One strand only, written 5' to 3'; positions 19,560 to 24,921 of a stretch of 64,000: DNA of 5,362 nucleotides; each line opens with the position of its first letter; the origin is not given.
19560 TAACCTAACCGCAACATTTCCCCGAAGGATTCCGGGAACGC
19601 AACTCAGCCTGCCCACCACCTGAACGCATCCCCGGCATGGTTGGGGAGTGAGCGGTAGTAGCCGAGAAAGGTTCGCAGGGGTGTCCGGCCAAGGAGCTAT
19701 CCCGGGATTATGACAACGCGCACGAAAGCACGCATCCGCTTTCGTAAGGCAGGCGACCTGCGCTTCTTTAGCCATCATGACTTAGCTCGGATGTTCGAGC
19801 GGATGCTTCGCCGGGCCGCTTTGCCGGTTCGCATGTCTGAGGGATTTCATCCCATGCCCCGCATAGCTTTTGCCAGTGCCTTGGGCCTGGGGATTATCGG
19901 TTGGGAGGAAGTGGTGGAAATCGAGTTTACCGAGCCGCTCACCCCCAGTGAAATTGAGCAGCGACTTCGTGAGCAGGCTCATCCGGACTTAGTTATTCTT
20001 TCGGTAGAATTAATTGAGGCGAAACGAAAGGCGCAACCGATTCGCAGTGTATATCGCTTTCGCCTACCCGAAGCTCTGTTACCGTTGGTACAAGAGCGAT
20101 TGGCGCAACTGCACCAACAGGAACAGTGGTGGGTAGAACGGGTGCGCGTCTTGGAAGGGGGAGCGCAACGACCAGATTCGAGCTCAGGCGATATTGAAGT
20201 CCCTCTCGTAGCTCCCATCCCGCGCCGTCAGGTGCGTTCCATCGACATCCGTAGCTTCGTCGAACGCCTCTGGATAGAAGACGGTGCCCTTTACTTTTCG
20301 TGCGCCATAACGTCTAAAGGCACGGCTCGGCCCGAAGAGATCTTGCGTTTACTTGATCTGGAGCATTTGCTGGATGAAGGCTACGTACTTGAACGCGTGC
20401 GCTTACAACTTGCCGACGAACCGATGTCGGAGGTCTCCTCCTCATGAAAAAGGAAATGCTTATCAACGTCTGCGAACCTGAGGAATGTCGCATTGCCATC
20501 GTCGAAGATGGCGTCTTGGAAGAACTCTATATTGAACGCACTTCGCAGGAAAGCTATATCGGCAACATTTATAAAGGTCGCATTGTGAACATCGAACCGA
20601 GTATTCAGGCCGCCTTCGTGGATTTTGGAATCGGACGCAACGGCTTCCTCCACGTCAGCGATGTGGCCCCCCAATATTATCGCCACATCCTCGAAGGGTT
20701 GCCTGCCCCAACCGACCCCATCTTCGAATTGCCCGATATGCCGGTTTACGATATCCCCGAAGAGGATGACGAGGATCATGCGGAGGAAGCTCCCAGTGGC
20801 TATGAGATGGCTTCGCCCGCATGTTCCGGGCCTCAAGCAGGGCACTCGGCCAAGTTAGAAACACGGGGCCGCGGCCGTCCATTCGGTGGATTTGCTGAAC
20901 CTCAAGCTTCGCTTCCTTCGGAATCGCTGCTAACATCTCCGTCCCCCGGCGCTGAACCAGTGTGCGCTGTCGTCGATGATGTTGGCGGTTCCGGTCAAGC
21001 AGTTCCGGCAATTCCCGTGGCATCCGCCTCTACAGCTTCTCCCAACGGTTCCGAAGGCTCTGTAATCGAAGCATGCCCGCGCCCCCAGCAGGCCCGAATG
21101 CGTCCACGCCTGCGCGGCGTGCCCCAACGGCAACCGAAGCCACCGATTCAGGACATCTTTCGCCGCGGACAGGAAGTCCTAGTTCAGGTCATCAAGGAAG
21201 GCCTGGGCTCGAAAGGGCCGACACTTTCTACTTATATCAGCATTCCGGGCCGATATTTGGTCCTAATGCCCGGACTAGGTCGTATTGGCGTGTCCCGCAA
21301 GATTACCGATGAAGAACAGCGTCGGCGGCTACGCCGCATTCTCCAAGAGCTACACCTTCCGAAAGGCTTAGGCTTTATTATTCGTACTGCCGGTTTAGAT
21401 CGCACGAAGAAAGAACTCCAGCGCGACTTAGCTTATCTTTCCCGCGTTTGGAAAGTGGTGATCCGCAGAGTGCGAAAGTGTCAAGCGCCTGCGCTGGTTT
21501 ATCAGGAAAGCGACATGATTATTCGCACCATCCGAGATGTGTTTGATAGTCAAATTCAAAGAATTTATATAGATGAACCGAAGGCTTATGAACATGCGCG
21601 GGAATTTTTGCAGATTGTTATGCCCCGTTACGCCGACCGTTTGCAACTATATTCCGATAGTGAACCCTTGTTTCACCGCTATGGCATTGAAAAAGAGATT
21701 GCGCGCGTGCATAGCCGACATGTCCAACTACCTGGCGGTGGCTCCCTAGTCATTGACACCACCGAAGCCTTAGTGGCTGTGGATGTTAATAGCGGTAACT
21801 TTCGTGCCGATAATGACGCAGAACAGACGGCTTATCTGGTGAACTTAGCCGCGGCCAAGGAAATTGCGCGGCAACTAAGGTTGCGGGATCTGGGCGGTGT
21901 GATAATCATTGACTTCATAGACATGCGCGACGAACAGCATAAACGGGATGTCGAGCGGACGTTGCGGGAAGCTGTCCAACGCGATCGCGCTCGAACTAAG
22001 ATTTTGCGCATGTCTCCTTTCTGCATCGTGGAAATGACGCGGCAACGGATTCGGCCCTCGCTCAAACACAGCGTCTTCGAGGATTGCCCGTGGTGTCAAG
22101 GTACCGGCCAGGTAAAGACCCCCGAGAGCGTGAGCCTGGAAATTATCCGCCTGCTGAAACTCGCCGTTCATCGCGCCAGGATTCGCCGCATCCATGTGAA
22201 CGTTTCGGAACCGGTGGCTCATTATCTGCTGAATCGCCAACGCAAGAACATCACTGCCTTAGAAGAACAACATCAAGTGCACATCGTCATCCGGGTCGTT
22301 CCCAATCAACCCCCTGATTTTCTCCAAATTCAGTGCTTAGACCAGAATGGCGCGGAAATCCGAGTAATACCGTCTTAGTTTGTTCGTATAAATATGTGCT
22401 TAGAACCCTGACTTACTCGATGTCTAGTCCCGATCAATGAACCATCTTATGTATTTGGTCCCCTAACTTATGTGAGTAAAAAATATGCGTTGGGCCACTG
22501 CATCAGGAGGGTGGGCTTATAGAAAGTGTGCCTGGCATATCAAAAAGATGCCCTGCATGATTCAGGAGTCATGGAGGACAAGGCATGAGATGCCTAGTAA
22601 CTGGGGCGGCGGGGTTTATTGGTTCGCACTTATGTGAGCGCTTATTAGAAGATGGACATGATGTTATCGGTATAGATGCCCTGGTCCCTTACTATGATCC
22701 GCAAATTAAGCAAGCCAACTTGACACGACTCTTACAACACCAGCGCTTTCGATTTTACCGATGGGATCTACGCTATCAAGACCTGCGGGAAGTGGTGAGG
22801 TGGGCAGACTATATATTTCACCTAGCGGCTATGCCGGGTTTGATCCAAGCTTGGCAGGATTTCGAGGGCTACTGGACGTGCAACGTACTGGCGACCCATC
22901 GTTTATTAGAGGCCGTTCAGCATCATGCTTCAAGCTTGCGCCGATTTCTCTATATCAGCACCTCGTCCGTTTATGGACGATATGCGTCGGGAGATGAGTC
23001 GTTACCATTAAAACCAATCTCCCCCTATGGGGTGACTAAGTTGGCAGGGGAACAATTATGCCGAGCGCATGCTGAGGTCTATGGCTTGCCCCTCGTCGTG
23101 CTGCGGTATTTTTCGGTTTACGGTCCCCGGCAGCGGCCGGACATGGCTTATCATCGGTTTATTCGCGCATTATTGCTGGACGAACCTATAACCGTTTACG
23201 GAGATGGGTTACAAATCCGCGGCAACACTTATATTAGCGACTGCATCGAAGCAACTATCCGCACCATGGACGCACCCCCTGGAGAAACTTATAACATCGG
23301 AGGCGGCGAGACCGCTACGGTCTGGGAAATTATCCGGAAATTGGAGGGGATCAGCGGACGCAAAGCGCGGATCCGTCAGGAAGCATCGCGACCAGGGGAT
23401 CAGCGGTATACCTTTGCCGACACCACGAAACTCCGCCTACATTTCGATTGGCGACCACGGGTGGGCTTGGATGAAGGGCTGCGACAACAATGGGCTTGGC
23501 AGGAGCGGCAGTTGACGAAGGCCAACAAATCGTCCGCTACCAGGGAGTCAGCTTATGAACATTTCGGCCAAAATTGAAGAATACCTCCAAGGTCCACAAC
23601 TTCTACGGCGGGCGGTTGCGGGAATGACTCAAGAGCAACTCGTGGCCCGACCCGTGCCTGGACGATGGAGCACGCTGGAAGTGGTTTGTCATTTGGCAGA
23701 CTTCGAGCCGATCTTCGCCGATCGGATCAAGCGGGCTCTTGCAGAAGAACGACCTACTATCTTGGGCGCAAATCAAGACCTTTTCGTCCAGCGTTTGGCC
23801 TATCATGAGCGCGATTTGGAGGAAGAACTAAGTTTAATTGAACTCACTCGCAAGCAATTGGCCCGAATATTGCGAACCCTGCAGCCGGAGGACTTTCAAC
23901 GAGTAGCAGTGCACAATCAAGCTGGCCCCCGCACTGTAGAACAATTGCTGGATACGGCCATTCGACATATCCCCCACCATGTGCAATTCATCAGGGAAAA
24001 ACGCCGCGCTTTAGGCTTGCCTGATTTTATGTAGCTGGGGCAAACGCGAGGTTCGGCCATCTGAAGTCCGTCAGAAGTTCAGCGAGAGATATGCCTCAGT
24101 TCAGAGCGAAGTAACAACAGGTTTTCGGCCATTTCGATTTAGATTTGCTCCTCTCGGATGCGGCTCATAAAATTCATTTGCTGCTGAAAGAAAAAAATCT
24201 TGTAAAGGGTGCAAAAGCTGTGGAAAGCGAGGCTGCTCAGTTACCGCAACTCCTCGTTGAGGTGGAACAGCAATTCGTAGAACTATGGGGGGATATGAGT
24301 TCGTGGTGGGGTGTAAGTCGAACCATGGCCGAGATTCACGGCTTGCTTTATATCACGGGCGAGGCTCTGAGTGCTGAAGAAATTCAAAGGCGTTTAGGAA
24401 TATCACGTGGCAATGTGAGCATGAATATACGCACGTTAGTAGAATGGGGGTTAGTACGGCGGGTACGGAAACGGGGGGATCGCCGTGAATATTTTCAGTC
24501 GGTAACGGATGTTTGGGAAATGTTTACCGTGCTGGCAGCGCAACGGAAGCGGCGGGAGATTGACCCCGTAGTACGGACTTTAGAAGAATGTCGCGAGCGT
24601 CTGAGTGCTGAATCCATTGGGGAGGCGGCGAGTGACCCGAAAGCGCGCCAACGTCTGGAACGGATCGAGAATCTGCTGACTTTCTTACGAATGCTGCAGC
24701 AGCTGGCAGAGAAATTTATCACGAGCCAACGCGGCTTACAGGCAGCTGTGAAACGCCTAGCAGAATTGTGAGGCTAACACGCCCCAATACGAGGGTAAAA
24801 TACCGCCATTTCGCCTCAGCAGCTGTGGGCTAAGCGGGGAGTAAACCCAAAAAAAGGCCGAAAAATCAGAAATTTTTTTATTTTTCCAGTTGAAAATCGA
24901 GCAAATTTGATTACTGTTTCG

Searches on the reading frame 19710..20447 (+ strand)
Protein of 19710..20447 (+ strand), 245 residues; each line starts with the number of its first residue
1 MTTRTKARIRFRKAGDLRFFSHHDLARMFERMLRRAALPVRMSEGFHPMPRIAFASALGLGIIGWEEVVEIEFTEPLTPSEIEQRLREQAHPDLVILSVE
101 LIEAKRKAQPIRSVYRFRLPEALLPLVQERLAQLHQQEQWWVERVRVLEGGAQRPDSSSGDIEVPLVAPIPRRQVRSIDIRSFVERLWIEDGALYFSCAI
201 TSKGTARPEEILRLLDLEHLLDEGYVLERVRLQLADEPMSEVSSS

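Call 76: search_protein_families(library=pfam, proteins=[window:19710-20447:+], max_evalue=0.001)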
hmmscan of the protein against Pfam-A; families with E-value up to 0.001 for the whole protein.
window:19710-20447:+ (245 aa): 1 family
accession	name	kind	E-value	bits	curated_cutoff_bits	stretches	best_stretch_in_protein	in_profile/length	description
PF10105.14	DUF2344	-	1.1e-38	133.3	23.8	1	6-145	1-136/176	Uncharacterized protein conserved in bacteria (DUF2344)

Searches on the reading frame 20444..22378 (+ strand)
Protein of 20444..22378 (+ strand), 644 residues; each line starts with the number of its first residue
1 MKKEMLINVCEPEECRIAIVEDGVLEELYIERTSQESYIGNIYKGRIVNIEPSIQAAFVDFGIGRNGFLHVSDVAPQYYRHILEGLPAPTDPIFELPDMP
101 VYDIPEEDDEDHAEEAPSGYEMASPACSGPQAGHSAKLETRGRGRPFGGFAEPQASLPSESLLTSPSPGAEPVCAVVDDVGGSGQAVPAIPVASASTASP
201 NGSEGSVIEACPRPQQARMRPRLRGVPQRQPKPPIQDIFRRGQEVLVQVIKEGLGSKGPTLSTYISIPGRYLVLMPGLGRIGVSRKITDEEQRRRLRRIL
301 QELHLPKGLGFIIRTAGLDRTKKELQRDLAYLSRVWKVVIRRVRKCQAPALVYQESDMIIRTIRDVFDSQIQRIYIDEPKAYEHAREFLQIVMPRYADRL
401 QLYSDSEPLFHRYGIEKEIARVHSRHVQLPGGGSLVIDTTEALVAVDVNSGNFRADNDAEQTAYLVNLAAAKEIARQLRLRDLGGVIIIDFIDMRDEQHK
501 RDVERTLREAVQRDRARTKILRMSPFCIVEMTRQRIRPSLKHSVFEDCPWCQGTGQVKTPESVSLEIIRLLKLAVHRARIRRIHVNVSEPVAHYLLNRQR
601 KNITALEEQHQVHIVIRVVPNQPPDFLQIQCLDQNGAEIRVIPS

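Call 76: search_protein_families(library=pfam, proteins=[window:20444-22378:+], max_evalue=0.001)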
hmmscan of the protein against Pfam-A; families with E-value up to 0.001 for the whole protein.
window:20444-22378:+ (644 aa): 3 families
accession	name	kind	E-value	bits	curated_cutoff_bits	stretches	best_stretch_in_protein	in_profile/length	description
PF10150.14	RNase_E_G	-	2.9e-103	345.4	25.5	1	266-535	1-269/270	Ribonuclease E/G family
PF20833.2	RNase_E_G_Thio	-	5.4e-21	75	26.8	1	548-623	2-77/86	RNase E/G, Thioredoxin-like domain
PF00575.29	S1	-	8.6e-05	23.3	22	0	39-77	4-40/74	S1 RNA binding domain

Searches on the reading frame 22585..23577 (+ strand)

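Call 76: search_protein_families(library=pfam, proteins=[window:22585-23577:+], max_evalue=0.001)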
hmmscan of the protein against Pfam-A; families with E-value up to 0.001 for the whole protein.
window:22585-23577:+ (330 aa): 7 families
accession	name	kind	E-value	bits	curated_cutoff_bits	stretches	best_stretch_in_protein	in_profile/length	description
PF01370.27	Epimerase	-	9.1e-57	192.7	20.9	1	4-239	2-240/240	NAD dependent epimerase/dehydratase family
PF16363.11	GDP_Man_Dehyd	-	1.5e-52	179.6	27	1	4-301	1-331/332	GDP-mannose 4,6 dehydratase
PF07993.18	NAD_binding_4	-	3.7e-15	56.2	20.1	1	5-180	1-209/258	Male sterility protein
PF01073.25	3Beta_HSD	-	1.5e-13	50.9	22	1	4-217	1-218/280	3-beta hydroxysteroid dehydrogenase/isomerase family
PF04321.23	RmlD_sub_bind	-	3.4e-12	46.5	27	1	1-245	1-219/287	RmlD substrate binding domain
PF02719.21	Polysacc_synt_2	-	3.3e-08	33.5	20.2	1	4-182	2-175/293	Polysaccharide biosynthesis protein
PF13460.12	NAD_binding_10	-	0.00034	21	27.2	1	7-161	1-133/184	NAD(P)H-binding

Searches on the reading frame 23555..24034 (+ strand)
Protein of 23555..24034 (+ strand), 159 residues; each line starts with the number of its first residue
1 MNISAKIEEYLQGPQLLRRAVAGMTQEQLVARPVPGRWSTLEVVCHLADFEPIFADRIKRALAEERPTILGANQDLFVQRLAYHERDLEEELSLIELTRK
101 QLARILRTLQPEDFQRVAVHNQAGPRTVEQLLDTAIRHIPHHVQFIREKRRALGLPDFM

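Call 76: search_protein_families(library=pfam, proteins=[window:23555-24034:+], max_evalue=0.001)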
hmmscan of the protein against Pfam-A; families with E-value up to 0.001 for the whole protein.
window:23555-24034:+ (159 aa): 3 families
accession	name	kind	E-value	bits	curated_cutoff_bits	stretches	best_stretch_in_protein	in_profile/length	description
PF12867.12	DinB_2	-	5.1e-18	66.2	24.8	1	12-146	4-128/128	DinB superfamily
PF04978.18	MST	-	8.6e-06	26.7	27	1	17-142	13-136/149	Mycothiol-S-transferase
PF05163.17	DinB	-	1e-05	26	23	1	15-142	17-134/165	DinB family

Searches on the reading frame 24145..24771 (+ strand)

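Call 76: search_protein_families(library=pfam, proteins=[window:24145-24771:+], max_evalue=0.001)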
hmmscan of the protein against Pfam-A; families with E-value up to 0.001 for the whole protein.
window:24145-24771:+ (208 aa): 9 families
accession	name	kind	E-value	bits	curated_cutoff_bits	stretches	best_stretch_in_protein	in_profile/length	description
PF12802.13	MarR_2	-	6.6e-12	45.8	27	1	63-115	7-61/61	MarR family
PF12840.13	HTH_20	-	1.7e-08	34.8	27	1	69-107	12-51/51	Helix-turn-helix domain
PF13463.12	HTH_27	-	6.5e-08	33.2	22.2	1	71-122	15-66/68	Winged helix DNA-binding domain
PF01047.28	MarR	-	1.4e-07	31.7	24.6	1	73-115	16-58/59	MarR family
PF09339.16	HTH_IclR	-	5.5e-07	29.7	22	1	71-107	15-51/52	IclR helix-turn-helix domain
PF00392.27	GntR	-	2.8e-05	24.1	27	1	64-111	13-61/64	Bacterial regulatory proteins, gntR family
PF08279.18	HTH_11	-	0.00012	22.3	25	0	63-104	4-46/55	HTH domain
PF01978.25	TrmB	-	0.00035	20.8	25.6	0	73-113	21-59/68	Sugar-specific transcriptional regulator TrmB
PF13412.12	HTH_24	-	0.00064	19.7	21.9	0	75-105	18-48/48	Winged helix-turn-helix DNA-binding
